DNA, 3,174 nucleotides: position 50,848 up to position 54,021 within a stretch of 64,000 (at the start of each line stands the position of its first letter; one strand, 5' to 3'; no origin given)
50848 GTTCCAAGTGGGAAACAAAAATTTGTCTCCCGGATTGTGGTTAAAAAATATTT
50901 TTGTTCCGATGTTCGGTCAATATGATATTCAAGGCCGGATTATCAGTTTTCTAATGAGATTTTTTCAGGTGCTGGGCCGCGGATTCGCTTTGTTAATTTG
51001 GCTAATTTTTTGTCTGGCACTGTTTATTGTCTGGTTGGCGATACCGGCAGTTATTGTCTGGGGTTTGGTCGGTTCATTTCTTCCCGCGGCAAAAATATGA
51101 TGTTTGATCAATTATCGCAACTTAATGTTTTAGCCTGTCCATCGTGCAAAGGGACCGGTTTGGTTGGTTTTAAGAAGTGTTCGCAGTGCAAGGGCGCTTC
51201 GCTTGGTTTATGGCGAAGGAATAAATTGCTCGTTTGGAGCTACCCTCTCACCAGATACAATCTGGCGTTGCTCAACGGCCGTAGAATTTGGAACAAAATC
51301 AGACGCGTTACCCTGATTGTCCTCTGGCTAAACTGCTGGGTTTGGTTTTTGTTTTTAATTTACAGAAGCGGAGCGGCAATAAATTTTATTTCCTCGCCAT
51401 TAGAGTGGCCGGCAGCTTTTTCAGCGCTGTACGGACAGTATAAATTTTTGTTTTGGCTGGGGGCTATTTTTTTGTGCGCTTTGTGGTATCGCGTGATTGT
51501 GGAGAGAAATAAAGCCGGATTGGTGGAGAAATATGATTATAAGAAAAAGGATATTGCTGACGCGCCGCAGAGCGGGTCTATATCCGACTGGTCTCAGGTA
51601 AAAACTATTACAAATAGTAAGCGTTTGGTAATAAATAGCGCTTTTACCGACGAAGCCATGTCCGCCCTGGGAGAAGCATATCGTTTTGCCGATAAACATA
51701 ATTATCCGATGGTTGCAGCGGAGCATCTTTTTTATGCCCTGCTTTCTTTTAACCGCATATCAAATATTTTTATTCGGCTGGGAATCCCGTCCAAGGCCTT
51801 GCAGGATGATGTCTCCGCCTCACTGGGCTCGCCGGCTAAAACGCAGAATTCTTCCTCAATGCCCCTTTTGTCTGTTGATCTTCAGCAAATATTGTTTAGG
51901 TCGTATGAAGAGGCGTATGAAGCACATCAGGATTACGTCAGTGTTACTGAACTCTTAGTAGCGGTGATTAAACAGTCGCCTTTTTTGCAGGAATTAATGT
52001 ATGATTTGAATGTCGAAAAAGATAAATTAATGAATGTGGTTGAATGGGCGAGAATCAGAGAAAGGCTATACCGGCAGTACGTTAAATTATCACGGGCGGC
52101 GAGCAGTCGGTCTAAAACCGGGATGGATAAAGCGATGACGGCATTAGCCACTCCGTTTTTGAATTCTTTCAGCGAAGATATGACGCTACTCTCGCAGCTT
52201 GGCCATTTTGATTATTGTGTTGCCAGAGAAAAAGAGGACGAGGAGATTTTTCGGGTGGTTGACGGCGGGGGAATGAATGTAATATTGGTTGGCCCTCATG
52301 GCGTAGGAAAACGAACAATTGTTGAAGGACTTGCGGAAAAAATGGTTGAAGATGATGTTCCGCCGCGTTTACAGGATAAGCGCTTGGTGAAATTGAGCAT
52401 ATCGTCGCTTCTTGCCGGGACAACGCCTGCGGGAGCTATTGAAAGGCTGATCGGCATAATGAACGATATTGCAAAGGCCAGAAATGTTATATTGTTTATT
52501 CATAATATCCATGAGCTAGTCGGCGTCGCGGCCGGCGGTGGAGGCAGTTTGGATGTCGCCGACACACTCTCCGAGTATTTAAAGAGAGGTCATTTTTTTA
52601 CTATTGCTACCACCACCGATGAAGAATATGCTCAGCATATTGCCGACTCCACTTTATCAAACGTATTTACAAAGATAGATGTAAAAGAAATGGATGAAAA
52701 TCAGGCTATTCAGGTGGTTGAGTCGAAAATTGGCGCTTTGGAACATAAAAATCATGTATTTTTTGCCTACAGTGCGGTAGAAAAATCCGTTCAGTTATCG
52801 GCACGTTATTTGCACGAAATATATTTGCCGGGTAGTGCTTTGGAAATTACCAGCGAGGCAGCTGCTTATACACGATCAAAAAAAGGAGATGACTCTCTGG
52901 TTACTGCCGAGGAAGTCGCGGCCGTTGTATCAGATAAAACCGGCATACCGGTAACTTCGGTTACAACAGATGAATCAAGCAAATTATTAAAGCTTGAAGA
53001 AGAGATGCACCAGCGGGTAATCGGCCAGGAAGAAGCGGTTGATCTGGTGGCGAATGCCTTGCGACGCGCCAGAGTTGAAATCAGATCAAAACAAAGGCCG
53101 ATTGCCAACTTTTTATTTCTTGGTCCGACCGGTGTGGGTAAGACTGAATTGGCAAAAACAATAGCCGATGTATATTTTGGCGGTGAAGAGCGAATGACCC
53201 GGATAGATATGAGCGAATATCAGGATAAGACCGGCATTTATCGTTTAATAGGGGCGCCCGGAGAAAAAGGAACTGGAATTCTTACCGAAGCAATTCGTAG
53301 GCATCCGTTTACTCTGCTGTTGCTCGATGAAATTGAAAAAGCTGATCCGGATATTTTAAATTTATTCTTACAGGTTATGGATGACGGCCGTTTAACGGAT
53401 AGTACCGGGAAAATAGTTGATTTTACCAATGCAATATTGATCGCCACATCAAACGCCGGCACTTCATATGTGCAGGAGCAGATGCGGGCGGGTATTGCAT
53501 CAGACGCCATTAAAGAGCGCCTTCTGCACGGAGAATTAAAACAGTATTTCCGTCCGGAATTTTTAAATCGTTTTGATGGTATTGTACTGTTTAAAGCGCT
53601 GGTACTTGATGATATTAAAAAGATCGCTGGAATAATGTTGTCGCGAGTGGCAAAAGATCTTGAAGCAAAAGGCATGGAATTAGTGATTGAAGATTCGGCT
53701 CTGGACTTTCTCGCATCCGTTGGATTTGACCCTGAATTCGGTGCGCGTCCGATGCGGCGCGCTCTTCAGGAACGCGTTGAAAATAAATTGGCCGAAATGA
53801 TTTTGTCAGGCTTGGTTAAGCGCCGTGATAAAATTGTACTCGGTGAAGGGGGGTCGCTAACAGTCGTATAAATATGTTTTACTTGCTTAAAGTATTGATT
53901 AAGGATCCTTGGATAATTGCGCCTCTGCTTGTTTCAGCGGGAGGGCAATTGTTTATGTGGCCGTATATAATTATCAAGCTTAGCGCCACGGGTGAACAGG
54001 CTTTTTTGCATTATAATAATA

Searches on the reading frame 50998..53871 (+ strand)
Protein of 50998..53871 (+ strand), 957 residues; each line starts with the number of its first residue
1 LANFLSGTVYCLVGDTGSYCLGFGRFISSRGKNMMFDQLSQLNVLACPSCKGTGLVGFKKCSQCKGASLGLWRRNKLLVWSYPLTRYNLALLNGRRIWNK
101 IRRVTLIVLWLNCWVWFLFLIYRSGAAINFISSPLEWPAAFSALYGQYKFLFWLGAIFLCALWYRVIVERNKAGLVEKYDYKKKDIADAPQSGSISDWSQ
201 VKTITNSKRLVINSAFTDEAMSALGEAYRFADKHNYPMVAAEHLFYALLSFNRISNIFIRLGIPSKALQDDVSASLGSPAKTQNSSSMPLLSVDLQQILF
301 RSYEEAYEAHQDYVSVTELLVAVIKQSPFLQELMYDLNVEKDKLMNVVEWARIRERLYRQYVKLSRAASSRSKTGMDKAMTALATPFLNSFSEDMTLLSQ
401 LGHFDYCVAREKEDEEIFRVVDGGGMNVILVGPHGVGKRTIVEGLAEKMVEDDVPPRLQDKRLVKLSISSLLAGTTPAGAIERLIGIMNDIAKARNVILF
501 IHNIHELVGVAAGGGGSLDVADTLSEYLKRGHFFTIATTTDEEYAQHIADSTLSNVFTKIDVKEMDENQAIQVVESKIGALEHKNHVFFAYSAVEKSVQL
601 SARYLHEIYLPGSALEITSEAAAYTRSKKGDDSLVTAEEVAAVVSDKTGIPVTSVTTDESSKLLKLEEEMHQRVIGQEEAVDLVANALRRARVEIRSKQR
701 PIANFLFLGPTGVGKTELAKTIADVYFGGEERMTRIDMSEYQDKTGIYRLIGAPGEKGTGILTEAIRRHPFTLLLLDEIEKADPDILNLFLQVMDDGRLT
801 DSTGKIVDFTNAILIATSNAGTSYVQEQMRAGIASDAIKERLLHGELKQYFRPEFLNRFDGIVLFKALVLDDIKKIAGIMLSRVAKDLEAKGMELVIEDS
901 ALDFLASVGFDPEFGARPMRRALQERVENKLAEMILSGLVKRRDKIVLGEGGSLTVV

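Call 22: search_protein_families(library=pfam, proteins=[window:50998-53871:+], max_evalue=0.00001)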
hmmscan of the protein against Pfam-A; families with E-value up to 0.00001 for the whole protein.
window:50998-53871:+ (957 aa): 6 families
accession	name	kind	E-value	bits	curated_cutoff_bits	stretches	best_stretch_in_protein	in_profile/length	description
PF07724.20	AAA_2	-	1.3e-51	175.4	27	1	700-860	1-164/166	AAA domain (Cdc48 subfamily)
PF10431.15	ClpB_D2-small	-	3.6e-24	85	21.9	1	871-946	4-79/81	C-terminal, D2-small domain, of ClpB protein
PF00004.35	AAA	-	4.5e-17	63.2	21.2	2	706-820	2-110/131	ATPase family associated with various cellular activities (AAA)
PF07728.20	AAA_5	-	2.4e-16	60.4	22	1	704-822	1-125/139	AAA domain (dynein-related subfamily)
PF13191.12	AAA_16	-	1.2e-08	36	32.6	0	408-452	3-51/167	AAA ATPase domain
PF17871.7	AAA_lid_9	-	3e-07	30.7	22.8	1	567-632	2-67/104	AAA lid domain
